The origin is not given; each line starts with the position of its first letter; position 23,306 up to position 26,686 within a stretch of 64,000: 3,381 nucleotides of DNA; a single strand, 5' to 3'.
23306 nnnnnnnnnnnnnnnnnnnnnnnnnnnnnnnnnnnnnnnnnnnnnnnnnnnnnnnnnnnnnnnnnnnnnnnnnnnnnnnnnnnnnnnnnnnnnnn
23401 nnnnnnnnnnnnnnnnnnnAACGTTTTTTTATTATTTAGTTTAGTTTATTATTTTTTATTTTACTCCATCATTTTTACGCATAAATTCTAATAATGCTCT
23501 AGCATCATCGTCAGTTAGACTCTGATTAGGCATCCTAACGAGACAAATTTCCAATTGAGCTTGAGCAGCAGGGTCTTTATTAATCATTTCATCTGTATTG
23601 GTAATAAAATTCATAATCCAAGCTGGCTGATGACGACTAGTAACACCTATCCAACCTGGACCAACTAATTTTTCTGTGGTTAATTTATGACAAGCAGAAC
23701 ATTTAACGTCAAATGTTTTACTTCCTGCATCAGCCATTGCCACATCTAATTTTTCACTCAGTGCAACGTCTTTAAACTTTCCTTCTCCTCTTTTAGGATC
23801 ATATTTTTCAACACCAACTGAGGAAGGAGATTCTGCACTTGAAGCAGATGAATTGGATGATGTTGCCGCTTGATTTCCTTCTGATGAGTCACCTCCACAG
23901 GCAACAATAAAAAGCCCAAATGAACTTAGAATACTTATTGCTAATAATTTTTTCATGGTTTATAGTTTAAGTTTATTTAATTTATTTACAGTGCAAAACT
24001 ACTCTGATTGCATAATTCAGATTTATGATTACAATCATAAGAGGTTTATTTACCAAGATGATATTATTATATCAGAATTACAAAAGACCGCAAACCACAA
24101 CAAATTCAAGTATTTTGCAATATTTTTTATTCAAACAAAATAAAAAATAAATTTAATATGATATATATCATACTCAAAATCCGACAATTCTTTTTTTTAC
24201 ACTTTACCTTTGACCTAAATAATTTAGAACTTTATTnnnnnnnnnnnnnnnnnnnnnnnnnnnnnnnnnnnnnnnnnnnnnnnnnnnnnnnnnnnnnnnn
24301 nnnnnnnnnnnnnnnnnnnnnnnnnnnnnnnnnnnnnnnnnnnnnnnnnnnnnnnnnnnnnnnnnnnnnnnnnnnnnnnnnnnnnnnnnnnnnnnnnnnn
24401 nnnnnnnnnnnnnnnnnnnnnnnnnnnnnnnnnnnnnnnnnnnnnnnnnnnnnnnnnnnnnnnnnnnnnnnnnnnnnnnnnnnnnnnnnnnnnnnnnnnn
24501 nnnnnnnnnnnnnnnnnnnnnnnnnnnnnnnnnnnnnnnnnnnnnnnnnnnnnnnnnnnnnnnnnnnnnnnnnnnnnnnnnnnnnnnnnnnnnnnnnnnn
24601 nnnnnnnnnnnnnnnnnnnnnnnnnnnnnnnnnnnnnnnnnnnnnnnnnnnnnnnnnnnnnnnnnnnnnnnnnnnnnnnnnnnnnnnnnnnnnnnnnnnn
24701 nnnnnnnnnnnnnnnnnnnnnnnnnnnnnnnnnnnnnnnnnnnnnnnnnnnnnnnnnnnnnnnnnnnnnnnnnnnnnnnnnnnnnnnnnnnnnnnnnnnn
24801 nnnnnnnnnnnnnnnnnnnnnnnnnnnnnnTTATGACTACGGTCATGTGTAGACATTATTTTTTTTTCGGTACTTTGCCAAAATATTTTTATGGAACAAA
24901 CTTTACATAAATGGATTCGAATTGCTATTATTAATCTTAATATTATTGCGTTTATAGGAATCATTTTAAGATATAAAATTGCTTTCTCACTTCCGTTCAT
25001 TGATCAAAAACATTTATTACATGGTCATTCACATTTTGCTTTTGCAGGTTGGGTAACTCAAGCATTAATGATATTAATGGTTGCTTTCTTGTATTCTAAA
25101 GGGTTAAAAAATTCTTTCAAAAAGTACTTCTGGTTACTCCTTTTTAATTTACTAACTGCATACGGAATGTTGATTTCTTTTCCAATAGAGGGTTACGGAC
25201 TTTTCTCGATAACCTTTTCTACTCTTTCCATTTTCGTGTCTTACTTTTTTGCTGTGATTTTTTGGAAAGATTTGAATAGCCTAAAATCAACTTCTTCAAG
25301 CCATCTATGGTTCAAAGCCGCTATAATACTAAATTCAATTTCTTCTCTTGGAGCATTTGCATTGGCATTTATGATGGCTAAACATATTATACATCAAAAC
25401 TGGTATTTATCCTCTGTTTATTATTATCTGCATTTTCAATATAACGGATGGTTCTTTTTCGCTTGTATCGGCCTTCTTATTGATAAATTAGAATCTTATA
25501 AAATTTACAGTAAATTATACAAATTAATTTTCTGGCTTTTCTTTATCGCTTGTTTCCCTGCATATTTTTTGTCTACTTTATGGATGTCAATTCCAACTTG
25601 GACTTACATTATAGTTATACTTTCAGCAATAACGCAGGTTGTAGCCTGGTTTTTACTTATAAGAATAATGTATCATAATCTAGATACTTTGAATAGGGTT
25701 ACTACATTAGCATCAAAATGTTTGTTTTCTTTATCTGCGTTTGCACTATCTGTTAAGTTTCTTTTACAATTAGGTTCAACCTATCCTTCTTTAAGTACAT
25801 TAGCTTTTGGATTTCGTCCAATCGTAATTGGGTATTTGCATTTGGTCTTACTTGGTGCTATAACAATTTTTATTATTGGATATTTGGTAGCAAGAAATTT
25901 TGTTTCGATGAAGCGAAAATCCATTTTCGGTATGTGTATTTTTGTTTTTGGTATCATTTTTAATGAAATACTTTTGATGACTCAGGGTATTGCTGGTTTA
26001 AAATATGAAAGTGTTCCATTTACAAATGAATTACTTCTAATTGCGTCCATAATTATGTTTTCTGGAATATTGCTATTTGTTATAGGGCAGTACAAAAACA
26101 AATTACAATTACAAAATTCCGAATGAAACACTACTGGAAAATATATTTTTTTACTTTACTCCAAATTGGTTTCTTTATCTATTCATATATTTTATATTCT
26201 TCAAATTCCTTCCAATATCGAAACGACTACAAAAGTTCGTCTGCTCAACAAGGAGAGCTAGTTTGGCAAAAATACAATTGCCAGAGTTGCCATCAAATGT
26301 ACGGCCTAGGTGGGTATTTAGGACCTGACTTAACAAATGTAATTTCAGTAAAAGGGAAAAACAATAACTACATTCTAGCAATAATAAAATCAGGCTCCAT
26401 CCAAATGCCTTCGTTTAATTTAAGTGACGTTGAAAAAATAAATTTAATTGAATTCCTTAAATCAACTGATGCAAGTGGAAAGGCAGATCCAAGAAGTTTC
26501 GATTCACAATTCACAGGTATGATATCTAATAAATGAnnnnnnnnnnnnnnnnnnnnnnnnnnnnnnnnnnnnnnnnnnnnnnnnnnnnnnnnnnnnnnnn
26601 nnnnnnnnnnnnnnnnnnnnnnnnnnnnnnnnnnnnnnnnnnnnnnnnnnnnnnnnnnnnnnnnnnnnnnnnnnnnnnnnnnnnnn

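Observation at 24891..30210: Tryptophanase-family lyase and an outer-membrane beta-barrel are co-operonic with nnrS-norC-norB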

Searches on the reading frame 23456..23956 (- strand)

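Call 3: search_protein_families(library=pfam, proteins=[window:23456-23956:-], max_evalue=0.01)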
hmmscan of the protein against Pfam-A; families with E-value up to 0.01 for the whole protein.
window:23456-23956:- (166 aa): 2 families
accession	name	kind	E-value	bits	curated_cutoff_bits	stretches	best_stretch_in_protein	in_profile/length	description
PF00034.26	Cytochrom_C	-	4.8e-08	34.7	21.3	1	76-161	2-88/90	Cytochrome c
PF13442.11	Cytochrome_CBB3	-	6.1e-06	26.9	27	1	74-159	2-68/68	Cytochrome C oxidase, cbb3-type, subunit III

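Call 4: search_protein_families(library=ncbifam, proteins=[window:23456-23956:-], max_evalue=0.01)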
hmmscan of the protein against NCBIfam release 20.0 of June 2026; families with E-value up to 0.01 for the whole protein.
window:23456-23956:- (166 aa): 4 families
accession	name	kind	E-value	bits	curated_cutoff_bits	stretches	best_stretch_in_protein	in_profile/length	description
NF045774.1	cytochro_C551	exception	2.1e-08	34.1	118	1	1-125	1-89/110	cytochrome c551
TIGR02603.1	CxxCH_TIGR02603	domain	0.0002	21.3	68.15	1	75-128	3-57/134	putative heme-binding domain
NF040606.1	CytoC_perox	subfamily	0.0026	17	150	0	68-98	291-321/524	di-heme-cytochrome C peroxidase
NF045773.1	cytochro_C550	exception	0.008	16.1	125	0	73-134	47-108/118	cytochrome c550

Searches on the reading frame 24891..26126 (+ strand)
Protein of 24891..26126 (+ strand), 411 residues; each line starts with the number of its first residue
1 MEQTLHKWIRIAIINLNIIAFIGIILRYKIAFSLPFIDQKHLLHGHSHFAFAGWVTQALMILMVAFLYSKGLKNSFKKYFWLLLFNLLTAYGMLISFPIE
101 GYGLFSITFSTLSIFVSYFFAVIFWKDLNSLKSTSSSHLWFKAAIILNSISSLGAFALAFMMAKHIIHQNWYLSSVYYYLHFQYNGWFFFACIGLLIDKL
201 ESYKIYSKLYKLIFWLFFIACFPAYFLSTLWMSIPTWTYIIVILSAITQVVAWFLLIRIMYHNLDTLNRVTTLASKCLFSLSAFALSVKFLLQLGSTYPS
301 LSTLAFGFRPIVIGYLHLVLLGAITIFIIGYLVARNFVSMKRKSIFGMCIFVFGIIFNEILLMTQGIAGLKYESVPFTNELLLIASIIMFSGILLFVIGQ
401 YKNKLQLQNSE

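Call 3: search_protein_families(library=pfam, proteins=[window:24891-26126:+], max_evalue=0.01)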
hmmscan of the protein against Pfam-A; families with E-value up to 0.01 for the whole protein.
window:24891-26126:+ (411 aa): 0 families

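Call 4: search_protein_families(library=ncbifam, proteins=[window:24891-26126:+], max_evalue=0.01)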
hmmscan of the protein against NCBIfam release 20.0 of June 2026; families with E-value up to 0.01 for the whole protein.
window:24891-26126:+ (411 aa): 0 families

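Call 29: search_protein_families(library=pfam, proteins=[window:24891-26126:+], max_evalue=5)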
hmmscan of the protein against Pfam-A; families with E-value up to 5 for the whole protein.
window:24891-26126:+ (411 aa): 1 family
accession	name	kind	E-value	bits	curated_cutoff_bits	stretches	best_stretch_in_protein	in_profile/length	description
PF01484.22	Col_cuticle_N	-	0.71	10.5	23.5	1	105-136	2-33/50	Nematode cuticle collagen N-terminal domain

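Call 30: search_protein_families(library=ncbifam, proteins=[window:24891-26126:+], max_evalue=5)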
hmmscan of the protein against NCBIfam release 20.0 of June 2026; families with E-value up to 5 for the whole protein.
window:24891-26126:+ (411 aa): 0 families

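Call 71: list_cluster_members(proteins=[window:24891-26126:+, window:26123-26536:+, window:26533-27876:+, window:24237-24830:+, window:16552-17124:+])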
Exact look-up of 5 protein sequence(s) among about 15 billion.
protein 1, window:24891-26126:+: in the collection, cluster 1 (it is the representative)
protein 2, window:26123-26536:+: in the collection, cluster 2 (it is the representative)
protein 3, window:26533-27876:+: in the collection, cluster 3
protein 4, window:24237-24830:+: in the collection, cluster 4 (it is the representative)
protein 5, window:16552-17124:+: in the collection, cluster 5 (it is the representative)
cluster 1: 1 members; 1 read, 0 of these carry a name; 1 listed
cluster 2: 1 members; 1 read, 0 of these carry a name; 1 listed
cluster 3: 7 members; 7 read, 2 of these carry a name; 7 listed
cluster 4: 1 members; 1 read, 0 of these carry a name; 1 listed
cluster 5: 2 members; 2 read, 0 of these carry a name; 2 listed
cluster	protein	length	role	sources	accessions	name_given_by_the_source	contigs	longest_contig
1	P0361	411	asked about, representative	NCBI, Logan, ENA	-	-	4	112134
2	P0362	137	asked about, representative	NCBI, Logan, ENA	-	-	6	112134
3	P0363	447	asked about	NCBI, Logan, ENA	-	-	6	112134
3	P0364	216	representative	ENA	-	-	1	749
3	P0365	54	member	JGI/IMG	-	hypothetical protein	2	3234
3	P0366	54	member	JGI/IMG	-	hypothetical protein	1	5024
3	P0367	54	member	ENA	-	-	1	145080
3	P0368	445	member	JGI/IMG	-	-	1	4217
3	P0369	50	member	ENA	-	-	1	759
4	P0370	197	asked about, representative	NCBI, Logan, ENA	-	-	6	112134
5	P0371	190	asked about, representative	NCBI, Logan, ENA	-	-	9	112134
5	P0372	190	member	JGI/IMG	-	-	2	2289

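Call 77: search_protein_representatives(protein=window:24891-26126:+)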
Query: 411 residues. Proteins with E-value up to 0.001 (for the whole library): 1660; up to 1e-10: 1249; up to 1e-30: 654. The best 150 are listed.
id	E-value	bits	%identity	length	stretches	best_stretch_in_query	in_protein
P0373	6.1e-132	457.2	54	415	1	3-402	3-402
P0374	5.6e-121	421.1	52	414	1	5-398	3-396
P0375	4.0e-110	385.4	48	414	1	4-402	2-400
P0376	4.7e-108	378.6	49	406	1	6-407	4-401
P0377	5.5e-107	375.1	47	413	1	5-407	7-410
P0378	6.5e-106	371.5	49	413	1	8-401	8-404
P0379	3.6e-105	369.1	45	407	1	6-402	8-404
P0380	2.3e-103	363.1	48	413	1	6-398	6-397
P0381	4.4e-103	362.2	50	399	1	9-392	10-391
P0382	9.1e-103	361.2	47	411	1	4-403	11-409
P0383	7.1e-102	358.2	45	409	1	6-402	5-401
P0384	9.4e-102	357.8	47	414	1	5-411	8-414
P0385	1.1e-100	354.3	49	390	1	26-407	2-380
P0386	2.3e-98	346.7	44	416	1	5-402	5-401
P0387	6.7e-98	345.2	46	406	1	7-405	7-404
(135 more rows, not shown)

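Call 79: search_protein_families(library=pfam, alignment_id=A3, max_evalue=0.1)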
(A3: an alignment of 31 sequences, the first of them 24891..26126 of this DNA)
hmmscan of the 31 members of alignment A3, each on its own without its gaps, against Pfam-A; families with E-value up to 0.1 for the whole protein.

A. member 1, window:24891-26126:+ (411 aa): 0 families

B. families by the number of members that match (of 31 scanned): 8 families
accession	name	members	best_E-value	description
PF07690.21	MFS_1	1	5.1e-07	Major Facilitator Superfamily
PF01484.22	Col_cuticle_N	1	0.00019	Nematode cuticle collagen N-terminal domain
PF13755.11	Sensor_TM1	1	0.00095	Sensor N-terminal transmembrane domain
PF02687.27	FtsX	1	0.0018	FtsX-like permease C-terminal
PF15088.11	NADH_dh_m_C1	1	0.0054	NADH dehydrogenase [ubiquinone] 1 subunit C1, mitochondrial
PF19611.4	DUF6116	1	0.026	Family of unknown function (DUF6116)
PF02203.21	TarH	1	0.048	Tar ligand binding domain homologue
PF10193.14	Telomere_reg-2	1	0.1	Telomere length regulation protein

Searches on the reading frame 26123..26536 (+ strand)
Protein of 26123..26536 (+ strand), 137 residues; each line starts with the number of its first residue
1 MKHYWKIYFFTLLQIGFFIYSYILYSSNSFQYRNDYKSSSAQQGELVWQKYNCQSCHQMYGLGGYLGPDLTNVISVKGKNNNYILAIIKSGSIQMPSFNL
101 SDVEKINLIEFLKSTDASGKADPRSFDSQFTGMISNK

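Call 3: search_protein_families(library=pfam, proteins=[window:26123-26536:+], max_evalue=0.01)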
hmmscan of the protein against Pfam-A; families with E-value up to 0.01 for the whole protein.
window:26123-26536:+ (137 aa): 3 families
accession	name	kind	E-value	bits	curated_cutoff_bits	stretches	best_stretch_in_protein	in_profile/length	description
PF13442.11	Cytochrome_CBB3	-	1.1e-09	39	27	1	41-112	3-68/68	Cytochrome C oxidase, cbb3-type, subunit III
PF00034.26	Cytochrom_C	-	2.8e-05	25.8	21.3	1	42-90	2-50/90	Cytochrome c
PF22085.1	NorB_cytochrome_c-like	-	0.00066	20.5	29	1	39-72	16-49/181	Nitric oxide reductase subunit B, cytochrome c-like domain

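Call 4: search_protein_families(library=ncbifam, proteins=[window:26123-26536:+], max_evalue=0.01)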
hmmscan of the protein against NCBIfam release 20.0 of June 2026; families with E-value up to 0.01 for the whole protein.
window:26123-26536:+ (137 aa): 8 families
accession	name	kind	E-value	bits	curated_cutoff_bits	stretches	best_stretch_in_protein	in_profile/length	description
NF045774.1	cytochro_C551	exception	4.5e-08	33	118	1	34-113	32-107/110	cytochrome c551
NF040971.1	cytc_ExtS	equivalog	2.7e-07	30.1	100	1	36-114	73-149/262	selenite/tellurite reduction operon c-type cytochrome lipoprotein ExtS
TIGR02603.1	CxxCH_TIGR02603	domain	3.3e-07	30.4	68.15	1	41-88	3-48/134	putative heme-binding domain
TIGR00782.1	ccoP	equivalog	4.7e-07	29.4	179.95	1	33-101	195-264/285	cytochrome-c oxidase, cbb3-type subunit III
NF050122.1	bc1_QcrC_actin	exception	7.3e-07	28.7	200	1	38-118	134-214/253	cytochrome bc1 complex diheme cytochrome c subunit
NF045773.1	cytochro_C550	exception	7.8e-06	25.8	125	1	37-112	45-116/118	cytochrome c550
TIGR04485.1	thiosulf_SoxX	equivalog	0.00024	21.7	61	1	51-97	3-51/78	sulfur oxidation c-type cytochrome SoxX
TIGR04494.1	c550_PedF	equivalog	0.0061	16.5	122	1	33-97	40-110/133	cytochrome c-550 PedF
